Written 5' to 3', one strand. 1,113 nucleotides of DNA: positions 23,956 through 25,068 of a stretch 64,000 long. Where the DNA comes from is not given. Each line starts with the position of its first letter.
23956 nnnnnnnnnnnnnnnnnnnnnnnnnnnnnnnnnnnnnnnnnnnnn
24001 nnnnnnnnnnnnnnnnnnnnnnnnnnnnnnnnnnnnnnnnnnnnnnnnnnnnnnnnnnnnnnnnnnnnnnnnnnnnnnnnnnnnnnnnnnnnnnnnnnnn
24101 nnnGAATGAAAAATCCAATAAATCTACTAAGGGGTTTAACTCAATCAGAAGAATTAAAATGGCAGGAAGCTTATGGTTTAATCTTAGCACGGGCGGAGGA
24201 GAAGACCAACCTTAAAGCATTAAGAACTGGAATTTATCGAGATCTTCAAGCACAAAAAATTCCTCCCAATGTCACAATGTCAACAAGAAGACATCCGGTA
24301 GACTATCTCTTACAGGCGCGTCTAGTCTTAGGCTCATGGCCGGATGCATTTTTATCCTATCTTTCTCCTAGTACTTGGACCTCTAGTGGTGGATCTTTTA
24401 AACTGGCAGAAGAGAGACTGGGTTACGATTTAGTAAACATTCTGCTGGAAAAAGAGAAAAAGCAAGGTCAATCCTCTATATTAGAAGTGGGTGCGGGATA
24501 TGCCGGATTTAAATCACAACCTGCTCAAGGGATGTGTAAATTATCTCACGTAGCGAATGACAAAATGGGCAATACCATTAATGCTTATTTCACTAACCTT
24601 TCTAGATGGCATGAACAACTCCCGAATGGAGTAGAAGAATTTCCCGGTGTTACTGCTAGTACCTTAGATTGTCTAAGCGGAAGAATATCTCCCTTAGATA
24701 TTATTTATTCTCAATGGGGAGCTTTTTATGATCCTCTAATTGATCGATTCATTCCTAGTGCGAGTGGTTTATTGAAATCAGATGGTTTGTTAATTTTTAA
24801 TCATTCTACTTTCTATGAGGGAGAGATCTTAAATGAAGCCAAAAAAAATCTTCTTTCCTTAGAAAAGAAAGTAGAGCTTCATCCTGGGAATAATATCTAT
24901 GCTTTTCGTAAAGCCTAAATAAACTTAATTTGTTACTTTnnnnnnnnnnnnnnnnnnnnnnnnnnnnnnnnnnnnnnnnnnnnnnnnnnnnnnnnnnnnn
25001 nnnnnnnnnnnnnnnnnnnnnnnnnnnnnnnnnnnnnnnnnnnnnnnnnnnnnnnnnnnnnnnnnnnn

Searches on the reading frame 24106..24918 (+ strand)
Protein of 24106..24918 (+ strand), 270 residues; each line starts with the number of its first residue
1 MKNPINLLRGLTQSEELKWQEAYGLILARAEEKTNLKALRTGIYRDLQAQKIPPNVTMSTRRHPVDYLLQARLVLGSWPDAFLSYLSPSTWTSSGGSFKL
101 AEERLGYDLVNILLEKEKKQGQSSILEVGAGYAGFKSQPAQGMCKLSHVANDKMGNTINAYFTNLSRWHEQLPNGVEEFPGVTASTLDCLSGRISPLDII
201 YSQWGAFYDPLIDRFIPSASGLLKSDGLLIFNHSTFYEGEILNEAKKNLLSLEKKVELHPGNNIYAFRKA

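Call 6: search_protein_families(library=pfam, proteins=[window:24106-24918:+], max_evalue=1)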
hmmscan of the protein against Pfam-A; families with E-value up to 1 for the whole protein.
window:24106-24918:+ (270 aa): 0 families

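Call 7: search_protein_families(library=ncbifam, proteins=[window:24106-24918:+], max_evalue=1)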
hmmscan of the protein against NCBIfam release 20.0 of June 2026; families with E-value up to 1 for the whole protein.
window:24106-24918:+ (270 aa): 4 families
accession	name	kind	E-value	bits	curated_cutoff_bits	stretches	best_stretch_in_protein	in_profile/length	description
TIGR02072.1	BioC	equivalog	0.0025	17.6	184.95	1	106-240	20-139/244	malonyl-ACP O-methyltransferase BioC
TIGR01373.1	soxB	subfamily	0.087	11.6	529.45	1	125-169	358-400/407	sarcosine oxidase subunit beta family protein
NF052561.1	PIPSynBT1523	equivalog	0.11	12.1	350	1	184-215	70-101/232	hypothetical protein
NF005517.0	PRK07139.1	equivalog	0.19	10.4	546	1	26-78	271-323/439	amidase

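Call 11: search_solved_structures(query=window:24106-24918:+, max_evalue=10, show_alignments=2)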
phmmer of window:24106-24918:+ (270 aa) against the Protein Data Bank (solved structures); distinct sequences matched with E-value up to 10: 0.

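Call 13: find_homologous_proteins(query=window:24106-24918:+, max_evalue=0.01)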
Query window:24106-24918:+ (270 aa): 34 proteins with E <= 0.01 among 1025 candidates.
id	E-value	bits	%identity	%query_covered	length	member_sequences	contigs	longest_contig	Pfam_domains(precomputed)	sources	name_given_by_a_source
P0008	3.4e-178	609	100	100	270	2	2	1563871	-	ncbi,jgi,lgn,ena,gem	ncbi:MAG: hypothetical protein WCV90_06380 [Candidatus Woesearchaeota archaeon]|jgi:hypothetical pro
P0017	2.3e-137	475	81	98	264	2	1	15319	-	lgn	-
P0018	5.2e-62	228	45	97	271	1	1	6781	-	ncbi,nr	ncbi:MAG: hypothetical protein HY518_05665 [Candidatus Aenigmarchaeota archaeon]|nr:hypothetical pro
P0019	1.1e-60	224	49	86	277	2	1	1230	-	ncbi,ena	-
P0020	2.3e-60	223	44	97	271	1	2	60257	-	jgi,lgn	-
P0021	2.2e-59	219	48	84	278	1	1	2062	-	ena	-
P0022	5.1e-59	218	44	96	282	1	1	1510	-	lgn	-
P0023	1.9e-58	216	44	98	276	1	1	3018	-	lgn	-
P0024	1.2e-57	214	47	84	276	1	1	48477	-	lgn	-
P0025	3.0e-55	206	46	86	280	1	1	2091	-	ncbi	-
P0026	3.3e-54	202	41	100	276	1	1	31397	-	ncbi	ncbi:MAG: hypothetical protein ABIC04_07250 [Nanoarchaeota archaeon]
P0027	4.2e-53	199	42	87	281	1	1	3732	-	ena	-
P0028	1.0e-51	194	41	98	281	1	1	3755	-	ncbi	-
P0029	2.2e-51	193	42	98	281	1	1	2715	-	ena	-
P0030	3.7e-51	192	39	96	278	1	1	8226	-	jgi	jgi:hypothetical protein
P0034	4.2e-45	173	38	100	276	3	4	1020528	-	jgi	jgi:hypothetical protein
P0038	1.4e-39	154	42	86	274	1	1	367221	-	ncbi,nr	ncbi:hypothetical protein P9J64_13585 [Deltaproteobacteria bacterium IMCC39524]|nr:hypothetical prot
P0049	1.1e-32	132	37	87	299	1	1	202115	-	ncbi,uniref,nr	ncbi:hypothetical protein [Rhizobium sp. P44RR-XXIV]|uniref:hypothetical protein n=1 Tax=Rhizobium s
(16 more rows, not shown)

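Call 14: find_encoding_contigs(protein=P0038, flank=8000, max_places=2)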
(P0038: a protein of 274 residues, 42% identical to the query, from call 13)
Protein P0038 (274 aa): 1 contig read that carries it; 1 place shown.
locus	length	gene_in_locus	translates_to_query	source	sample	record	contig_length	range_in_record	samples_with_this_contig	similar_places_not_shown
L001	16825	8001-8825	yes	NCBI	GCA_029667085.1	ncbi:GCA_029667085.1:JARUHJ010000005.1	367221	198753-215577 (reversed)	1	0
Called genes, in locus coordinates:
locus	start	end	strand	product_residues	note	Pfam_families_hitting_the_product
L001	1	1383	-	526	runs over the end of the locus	PF00496:SBP_bac_5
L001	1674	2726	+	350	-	-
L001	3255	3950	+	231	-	PF00027:cNMP_binding, PF13545:HTH_Crp_2, PF00325:Crp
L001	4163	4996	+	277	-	-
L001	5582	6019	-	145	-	PF20346:DUF6641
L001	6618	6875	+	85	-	-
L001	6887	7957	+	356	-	PF07759:DUF1615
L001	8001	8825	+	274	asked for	-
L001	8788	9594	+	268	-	PF01841:Transglut_core (weak)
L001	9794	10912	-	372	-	-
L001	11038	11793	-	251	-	-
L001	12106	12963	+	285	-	-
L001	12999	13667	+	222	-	PF13191:AAA_16 (faint), PF13173:AAA_14 (weak), PF13401:AAA_22 (faint), PF00004:AAA (weak)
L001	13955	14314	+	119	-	-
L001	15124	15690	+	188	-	PF00589:Phage_integrase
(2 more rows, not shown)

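Call 15: find_encoding_contigs(protein=P0049, flank=8000, max_places=2)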
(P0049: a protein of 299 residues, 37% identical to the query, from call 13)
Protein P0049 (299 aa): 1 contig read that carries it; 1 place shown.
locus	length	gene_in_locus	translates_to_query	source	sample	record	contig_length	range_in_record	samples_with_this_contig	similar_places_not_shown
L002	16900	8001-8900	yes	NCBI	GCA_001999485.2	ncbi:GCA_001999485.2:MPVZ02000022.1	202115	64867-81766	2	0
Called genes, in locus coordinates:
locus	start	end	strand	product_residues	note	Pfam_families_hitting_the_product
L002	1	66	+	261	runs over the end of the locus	-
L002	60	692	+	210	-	PF00211:Guanylate_cyc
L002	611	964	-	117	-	-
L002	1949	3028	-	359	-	-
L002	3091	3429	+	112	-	-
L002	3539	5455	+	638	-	PF14342:DUF4396, PF07732:Cu-oxidase_3, PF00394:Cu-oxidase, PF07731:Cu-oxidase_2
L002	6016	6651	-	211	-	PF06532:NrsF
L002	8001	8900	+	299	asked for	-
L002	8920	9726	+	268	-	-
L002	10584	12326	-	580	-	PF13356:Arm-DNA-bind_3, PF00589:Phage_integrase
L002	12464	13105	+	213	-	PF06226:DUF1007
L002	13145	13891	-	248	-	PF01569:PAP2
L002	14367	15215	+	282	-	PF06629:MipA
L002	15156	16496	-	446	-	PF02353:CMAS, PF13489:Methyltransf_23, PF05175:MTS (weak), PF13847:Methyltransf_31 (weak), PF08241:Methyltransf_11, PF08242:Methyltransf_12, PF13649:Methyltransf_25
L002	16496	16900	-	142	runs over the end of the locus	PF00892:EamA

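Call 16: find_encoding_contigs(protein=P0034, flank=8000, max_places=2)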
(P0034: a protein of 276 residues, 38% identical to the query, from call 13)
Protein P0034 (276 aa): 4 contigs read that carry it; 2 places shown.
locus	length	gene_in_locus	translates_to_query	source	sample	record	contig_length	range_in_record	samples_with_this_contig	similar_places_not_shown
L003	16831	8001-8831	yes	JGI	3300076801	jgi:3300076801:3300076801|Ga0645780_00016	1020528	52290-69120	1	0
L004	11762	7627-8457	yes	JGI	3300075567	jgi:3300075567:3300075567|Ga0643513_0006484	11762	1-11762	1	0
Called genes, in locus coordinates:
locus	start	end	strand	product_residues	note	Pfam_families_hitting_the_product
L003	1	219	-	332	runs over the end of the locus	-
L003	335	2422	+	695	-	PF00270:DEAD, PF04851:ResIII, PF22527:DEXQc_Suv3 (weak), PF00271:Helicase_C, PF08148:DSHCT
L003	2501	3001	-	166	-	-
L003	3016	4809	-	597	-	PF01636:APH (weak)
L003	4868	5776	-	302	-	-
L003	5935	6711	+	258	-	-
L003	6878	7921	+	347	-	-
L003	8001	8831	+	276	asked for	-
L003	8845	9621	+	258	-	-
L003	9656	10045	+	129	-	-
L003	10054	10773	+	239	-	-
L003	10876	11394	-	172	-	PF01205:Impact_N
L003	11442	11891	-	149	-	-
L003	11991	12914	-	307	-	PF01609:DDE_Tnp_1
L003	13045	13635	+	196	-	PF06941:NT5C, PF13419:HAD_2 (weak)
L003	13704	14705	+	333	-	PF02355:SecD_SecF_C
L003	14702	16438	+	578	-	PF02355:SecD_SecF_C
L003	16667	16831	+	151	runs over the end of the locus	-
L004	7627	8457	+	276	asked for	-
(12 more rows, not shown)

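Call 20: find_related_loci(query=A1, collection=genome_contigs, flank=10000)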
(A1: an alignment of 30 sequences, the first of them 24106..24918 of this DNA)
Query A1 (270 aa) in genome_contigs; peptide patterns used: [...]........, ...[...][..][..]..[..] (x = any residue, [..] = any of these).
98 stretches matched a pattern; 33 encode a relative of the query (tblastn E <= 1e-3); 33 distinct loci.
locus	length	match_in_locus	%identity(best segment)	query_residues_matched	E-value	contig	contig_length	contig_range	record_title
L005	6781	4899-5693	45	7-269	3e-69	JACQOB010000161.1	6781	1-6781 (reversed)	MAG: Candidatus Aenigmatarchaeota archaeon isolate NC_groundwater_1270_Ag_S-0.2um_52_24 S_p2_S4_coassembly_k141_4030603,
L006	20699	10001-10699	50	39-270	8e-69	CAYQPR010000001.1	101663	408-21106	MAG TPA_asm: Candidatus Woesearchaeota archaeon isolate SRP178908_co2_276 genome assembly, contig: NODE_22_length_101663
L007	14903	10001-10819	40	5-269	3e-55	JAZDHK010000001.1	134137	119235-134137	MAG: archaeon isolate MEGAHIT-group-0.318 k141_8526652, whole genome shotgun sequence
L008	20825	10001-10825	41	1-269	7e-53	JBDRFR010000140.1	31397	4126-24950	MAG: Nanoarchaeota archaeon isolate MEGAHIT-group-1.382 k141_4952381, whole genome shotgun sequence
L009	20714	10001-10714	39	43-269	1e-45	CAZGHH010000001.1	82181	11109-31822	MAG TPA_asm: uncultured Candidatus Peribacteria bacterium isolate SRP192927_co1_1108 genome assembly, contig: NODE_285_l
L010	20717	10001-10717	38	37-269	3e-45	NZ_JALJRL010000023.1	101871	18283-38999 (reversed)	Mesorhizobium sp. Mes31 NODE_23_length_101871_cov_18.3774101871, whole genome shotgun sequence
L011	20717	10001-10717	39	37-269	3e-45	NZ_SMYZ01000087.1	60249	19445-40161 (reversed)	Mesorhizobium norvegicum strain 10.2.2 10-2-2_contig_88, whole genome shotgun sequence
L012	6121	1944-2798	36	1-269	1e-44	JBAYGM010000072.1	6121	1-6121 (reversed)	MAG: Candidatus Gracilibacteria bacterium isolate SO_2016_GW1_125 scaffold24686_OW334_2016, whole genome shotgun sequenc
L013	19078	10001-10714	40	38-269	2e-44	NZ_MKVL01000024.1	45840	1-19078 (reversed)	MAG: Mesorhizobium sp. 65-26 SCNpilot_cont_1000_bf_scaffold_448, whole genome shotgun sequence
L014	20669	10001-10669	38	37-254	3e-44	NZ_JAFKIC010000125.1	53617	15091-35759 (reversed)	MAG: Mesorhizobium sp. isolate SCN18_10_11_15_R5_B_64_12 SCN18_10_11_15_R5_B_scaffold_240, whole genome shotgun sequence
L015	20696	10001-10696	38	33-258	2e-43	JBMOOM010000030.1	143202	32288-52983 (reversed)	MAG: Pseudomonadota bacterium isolate Betzabe_MAG102 MAG102_30, whole genome shotgun sequence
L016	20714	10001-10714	39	38-269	7e-43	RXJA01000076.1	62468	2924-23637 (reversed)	MAG: Hyphomicrobiales bacterium isolate AWTP1-3 sample_37_scaffold_110, whole genome shotgun sequence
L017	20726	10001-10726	40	37-269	9e-42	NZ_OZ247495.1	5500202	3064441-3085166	MAG: Pelagibius sp. isolate f3932a26-9111-4292-82b1-e77643cc5a8c chromosome 1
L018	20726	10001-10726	36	37-269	9e-42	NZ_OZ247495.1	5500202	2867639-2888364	MAG: Pelagibius sp. isolate f3932a26-9111-4292-82b1-e77643cc5a8c chromosome 1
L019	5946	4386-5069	37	37-258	2e-41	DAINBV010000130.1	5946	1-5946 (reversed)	MAG TPA_asm: Geobacteraceae bacterium isolate CTOTU26084 NODE_11080_length_5946_cov_3.272280, whole genome shotgun seque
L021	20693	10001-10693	38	34-258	7e-41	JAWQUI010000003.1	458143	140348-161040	Pseudomonas lundensis strain I31 NODE_3_length_458143_cov_354.079006, whole genome shotgun sequence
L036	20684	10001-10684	37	37-258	2e-41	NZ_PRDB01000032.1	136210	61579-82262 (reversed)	Klebsiella michiganensis strain DSM 25444 map unlocalized plasmid unnamed3 contig_32, whole genome shotgun sequence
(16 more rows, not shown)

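Call 22: predict_structure(alignment_id=A1)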
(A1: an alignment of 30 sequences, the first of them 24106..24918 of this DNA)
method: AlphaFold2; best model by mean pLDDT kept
length: 270 residues; sequences in the alignment: 30
mean_pLDDT: 92.1   pTM: 0.90
mean pLDDT of the five models: 92.1, 92.1, 92.0, 91.1, 90.3
residues with pLDDT >= 90: 204; 70-90: 53; 50-70: 12; < 50: 1
segments of 3 or more residues with pLDDT < 50: none
pLDDT, mean of each block of 10 residues (from residue 1): 65 92 93 87 90 85 93 93 85 75 97 98 96 87 96 98 95 96 96 97 91 96 98 97 98 96 97
secondary structure, 60 per line:
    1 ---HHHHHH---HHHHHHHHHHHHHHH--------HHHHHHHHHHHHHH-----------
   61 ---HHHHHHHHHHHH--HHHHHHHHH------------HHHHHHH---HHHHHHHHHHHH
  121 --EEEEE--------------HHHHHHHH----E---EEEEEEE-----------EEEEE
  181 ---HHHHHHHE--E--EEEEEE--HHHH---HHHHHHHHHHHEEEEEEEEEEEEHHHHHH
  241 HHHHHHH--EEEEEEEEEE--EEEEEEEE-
elements in order: H4-9 H13-27 H36-49 H64-75 H78-86 H99-105 H109-120 E123-127 H142-149 E158-164 E176-180 H184-190 E197-202 H205-208 H212-222 E223-234 H235-247 E250-259 E262-269

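Call 26: search_protein_families(library=pfam, proteins=[L021:10847-11653:+, L009:10737-11594:+, L003:8845-9621:+, L021:9486-9857:+, L010:9452-9805:+, L010:11384-13396:+, L021:11893-13191:+, L021:13582-14715:+, L021:7923-8660:+, L021:8671-9351:+], max_evalue=0.1)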
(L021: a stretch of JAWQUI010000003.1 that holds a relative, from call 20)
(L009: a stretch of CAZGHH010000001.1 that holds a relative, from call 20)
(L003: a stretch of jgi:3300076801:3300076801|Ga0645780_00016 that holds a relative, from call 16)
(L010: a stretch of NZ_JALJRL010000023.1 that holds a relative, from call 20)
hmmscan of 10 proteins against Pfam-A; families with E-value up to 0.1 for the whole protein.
L021:10847-11653:+ (268 aa): 1 family
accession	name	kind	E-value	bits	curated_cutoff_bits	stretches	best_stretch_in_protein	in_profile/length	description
PF01841.26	Transglut_core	-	0.00092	19.9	23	1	67-119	16-72/108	Transglutaminase-like superfamily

L009:10737-11594:+ (285 aa): 1 family
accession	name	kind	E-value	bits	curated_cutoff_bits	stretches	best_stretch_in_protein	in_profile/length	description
PF01841.26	Transglut_core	-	0.00017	22.3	23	1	96-210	3-108/108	Transglutaminase-like superfamily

L003:8845-9621:+ (258 aa): 0 families

L021:9486-9857:+ (123 aa): 0 families

L010:9452-9805:+ (117 aa): 0 families

L010:11384-13396:+ (670 aa): 2 families
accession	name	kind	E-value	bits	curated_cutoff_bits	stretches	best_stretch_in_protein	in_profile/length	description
PF00905.27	Transpeptidase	-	4.8e-49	167.6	22.1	1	315-599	2-286/299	Penicillin binding protein transpeptidase domain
PF03717.20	PBP_dimer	-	2.3e-10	41.6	24.4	1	142-250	4-124/180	Penicillin-binding Protein dimerisation domain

L021:11893-13191:+ (432 aa): 2 families
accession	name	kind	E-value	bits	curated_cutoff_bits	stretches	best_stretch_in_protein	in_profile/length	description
PF07690.21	MFS_1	-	1.3e-41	143.1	33.4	2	13-300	1-288/347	Major Facilitator Superfamily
PF05977.19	MFS_3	-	5.4e-11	42.1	27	1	5-314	7-318/524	Transmembrane secretion effector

L021:13582-14715:+ (377 aa): 5 families
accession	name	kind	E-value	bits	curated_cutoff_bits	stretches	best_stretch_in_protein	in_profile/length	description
PF03824.22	NicO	-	1.5e-49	169.4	27.7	2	235-375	143-284/287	High-affinity nickel-transport protein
PF13386.12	DsbD_2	-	3.6e-08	34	24.9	1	262-343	109-186/199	Cytochrome C biogenesis protein transmembrane region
PF02683.22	DsbD_TM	-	6.5e-05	22.8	27.1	1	277-339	127-193/219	Cytochrome C biogenesis protein transmembrane domain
PF14316.11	DUF4381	-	0.077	13.7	27.2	0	91-125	21-53/145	Domain of unknown function (DUF4381)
PF02933.23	CDC48_2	-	0.08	13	22.4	0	262-289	8-35/64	Cell division protein 48 (CDC48), domain 2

L021:7923-8660:+ (245 aa): 1 family
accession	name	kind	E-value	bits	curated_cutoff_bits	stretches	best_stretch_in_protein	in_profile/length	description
PF13795.12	HupE_UreJ_2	-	5.4e-53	179.3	24.5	1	62-213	1-155/156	HupE / UreJ protein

L021:8671-9351:+ (226 aa): 0 families

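Call 31: find_encoding_contigs(protein=P0017, flank=10000, max_places=2)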
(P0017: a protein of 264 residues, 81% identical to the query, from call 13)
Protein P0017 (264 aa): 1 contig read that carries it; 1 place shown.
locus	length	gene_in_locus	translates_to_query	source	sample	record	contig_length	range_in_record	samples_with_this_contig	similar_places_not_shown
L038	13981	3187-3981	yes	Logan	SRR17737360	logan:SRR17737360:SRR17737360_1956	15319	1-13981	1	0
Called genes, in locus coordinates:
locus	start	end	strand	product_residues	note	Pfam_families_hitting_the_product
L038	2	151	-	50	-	?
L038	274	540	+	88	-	-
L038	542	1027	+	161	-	-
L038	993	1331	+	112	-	-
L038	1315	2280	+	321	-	-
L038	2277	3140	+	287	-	PF04055:Radical_SAM, PF13186:SPASM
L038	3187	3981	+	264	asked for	-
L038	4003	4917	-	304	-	-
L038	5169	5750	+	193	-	-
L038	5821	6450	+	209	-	-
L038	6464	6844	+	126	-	-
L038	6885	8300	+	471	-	PF01464:SLT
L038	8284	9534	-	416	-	PF18144:SMODS (weak), PF01909:NTP_transf_2 (weak), PF09249:tRNA_NucTransf2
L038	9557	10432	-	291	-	PF09335:VTT_dom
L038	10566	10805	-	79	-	-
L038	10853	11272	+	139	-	-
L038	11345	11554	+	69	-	-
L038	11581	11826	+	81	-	-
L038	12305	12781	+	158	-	-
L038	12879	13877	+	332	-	-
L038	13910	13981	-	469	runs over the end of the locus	?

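Call 32: find_encoding_contigs(protein=P0020, flank=8000, max_places=2)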
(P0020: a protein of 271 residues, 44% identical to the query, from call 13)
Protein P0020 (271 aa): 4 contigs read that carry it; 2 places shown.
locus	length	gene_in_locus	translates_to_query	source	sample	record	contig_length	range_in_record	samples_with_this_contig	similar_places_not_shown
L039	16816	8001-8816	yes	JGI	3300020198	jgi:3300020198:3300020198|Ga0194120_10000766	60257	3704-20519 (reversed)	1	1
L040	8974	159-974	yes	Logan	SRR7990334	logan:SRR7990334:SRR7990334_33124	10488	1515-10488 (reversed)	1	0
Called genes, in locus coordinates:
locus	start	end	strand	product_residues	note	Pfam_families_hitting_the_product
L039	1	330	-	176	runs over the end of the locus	PF00160:Pro_isomerase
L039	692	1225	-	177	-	PF06745:ATPase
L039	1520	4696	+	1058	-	PF02518:HATPase_c, PF00204:DNA_gyraseB, PF14890:Intein_splicing, PF01751:Toprim, PF00986:DNA_gyraseB_C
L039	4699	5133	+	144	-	-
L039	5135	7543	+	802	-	PF00521:DNA_topoisoIV, PF03989:DNA_gyraseA_C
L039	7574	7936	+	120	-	-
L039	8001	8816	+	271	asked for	-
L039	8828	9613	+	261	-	-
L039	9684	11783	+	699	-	PF09826:Beta_propel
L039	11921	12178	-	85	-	-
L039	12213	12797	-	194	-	PF02163:Peptidase_M50 (faint)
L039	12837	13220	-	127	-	-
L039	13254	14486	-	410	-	PF00009:GTP_EFTU, PF09173:eIF2_C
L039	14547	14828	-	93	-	-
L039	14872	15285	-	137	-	PF01092:Ribosomal_S6e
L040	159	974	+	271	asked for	-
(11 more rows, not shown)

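Call 33: find_encoding_contigs(protein=P0024, flank=8000, max_places=2)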
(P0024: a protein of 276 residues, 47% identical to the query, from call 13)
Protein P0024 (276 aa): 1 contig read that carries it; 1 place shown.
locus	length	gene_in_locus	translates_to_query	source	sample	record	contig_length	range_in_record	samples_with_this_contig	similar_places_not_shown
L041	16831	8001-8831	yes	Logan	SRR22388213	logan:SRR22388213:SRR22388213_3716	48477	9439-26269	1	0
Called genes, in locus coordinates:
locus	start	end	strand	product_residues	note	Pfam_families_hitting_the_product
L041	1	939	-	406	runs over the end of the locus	PF02005:TRM, PF02475:TRM5-TYW2_MTfase, PF03602:Cons_hypoth95 (faint)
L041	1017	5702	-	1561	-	PF13620:CarboxypepD_reg (faint)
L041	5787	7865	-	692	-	PF00270:DEAD, PF04851:ResIII, PF22527:DEXQc_Suv3 (weak), PF00271:Helicase_C (weak), PF20470:HTH_61 (weak), PF21280:Helicase_dom4_arc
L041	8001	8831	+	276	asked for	-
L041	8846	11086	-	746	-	-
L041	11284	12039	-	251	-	PF02535:Zip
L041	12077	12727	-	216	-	PF03824:NicO, PF13386:DsbD_2 (faint)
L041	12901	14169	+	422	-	PF00919:UPF0004, PF04055:Radical_SAM, PF01938:TRAM (weak)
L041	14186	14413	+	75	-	-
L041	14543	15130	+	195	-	PF04893:Yip1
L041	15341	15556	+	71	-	PF04070:DUF378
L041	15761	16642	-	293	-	-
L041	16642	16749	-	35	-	-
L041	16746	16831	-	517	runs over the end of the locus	PF00391:PEP-utilizers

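Call 42: search_protein_families(library=ncbifam, proteins=[L038:274-540:+, L038:993-1331:+, L003:8845-9621:+, L003:6878-7921:+], max_evalue=0.01)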
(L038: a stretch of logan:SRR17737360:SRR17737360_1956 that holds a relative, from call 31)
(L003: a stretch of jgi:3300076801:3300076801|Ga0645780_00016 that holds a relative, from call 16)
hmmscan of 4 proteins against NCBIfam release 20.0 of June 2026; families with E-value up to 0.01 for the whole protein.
L038:274-540:+ (88 aa): 2 families
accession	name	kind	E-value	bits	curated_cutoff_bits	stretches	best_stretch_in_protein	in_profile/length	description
NF007804.1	PRK10510.1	equivalog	0.0031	16.9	307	1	32-86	35-89/219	OmpA family lipoprotein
NF053611.1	YiaD_Gzip_OmpA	equivalog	0.0051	16.5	175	1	27-69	24-66/206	YiaD family glycine zipper/OmpA-like lipoprotein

L038:993-1331:+ (112 aa): 0 families

L003:8845-9621:+ (258 aa): 0 families

L003:6878-7921:+ (347 aa): 0 families
